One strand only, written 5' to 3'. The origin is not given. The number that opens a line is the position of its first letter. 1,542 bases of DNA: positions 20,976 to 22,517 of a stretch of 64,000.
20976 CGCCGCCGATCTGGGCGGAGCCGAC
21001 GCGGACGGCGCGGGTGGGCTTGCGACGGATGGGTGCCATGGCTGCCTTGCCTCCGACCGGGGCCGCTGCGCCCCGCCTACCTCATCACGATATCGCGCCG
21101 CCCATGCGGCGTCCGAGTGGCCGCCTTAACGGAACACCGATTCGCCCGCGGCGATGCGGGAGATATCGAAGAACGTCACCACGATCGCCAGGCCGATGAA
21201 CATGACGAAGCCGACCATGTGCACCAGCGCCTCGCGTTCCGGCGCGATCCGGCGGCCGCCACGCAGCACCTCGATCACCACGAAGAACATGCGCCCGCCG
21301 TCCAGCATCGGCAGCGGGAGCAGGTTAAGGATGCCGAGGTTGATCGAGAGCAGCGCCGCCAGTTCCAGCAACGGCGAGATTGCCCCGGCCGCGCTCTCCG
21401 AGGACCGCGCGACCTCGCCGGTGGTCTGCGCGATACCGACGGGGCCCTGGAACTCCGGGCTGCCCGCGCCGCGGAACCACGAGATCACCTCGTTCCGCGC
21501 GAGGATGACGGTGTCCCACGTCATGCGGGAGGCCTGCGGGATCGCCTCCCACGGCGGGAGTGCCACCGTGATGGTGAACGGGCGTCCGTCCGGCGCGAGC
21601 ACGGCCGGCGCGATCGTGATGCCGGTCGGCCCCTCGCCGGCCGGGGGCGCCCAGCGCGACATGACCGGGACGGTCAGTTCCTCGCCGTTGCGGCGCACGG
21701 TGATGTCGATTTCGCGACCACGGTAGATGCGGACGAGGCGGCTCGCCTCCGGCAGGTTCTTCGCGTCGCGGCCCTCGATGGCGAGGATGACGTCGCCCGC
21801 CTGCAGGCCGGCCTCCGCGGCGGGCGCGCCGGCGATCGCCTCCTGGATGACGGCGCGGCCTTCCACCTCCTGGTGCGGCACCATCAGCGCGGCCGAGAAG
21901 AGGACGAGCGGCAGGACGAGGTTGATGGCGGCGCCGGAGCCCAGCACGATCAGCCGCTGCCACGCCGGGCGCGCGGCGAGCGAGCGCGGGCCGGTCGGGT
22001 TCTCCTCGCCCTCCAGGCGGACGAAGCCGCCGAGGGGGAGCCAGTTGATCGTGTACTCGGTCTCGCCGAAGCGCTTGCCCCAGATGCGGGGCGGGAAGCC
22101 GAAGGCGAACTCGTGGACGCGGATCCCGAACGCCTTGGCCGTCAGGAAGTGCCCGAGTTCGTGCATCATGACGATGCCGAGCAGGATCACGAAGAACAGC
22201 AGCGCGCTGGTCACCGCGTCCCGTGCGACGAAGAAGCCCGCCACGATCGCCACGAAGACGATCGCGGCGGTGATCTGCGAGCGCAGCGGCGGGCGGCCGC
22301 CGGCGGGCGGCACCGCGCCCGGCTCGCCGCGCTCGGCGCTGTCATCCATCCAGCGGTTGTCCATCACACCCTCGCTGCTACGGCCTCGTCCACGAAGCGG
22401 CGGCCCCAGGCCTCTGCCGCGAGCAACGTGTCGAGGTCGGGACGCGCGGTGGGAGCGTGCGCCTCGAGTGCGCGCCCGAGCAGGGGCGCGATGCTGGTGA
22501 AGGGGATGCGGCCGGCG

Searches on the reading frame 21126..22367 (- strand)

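Call 48: search_protein_families(library=pfam, proteins=[window:21126-22367:-], max_evalue=0.0001)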
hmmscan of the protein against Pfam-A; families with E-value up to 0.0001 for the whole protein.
window:21126-22367:- (413 aa): 4 families
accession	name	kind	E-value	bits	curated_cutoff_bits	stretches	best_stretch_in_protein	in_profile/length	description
PF02163.28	Peptidase_M50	-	6e-52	176.6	27.2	1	58-392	2-220/221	Peptidase family M50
PF17820.7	PDZ_6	-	1.4e-11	44.4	27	1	174-226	2-54/54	PDZ domain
PF13180.12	PDZ_2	-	4.2e-10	40.2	27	1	166-235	8-78/80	PDZ domain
PF00595.29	PDZ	-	1.6e-06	28.8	23.2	1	170-208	25-63/81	PDZ domain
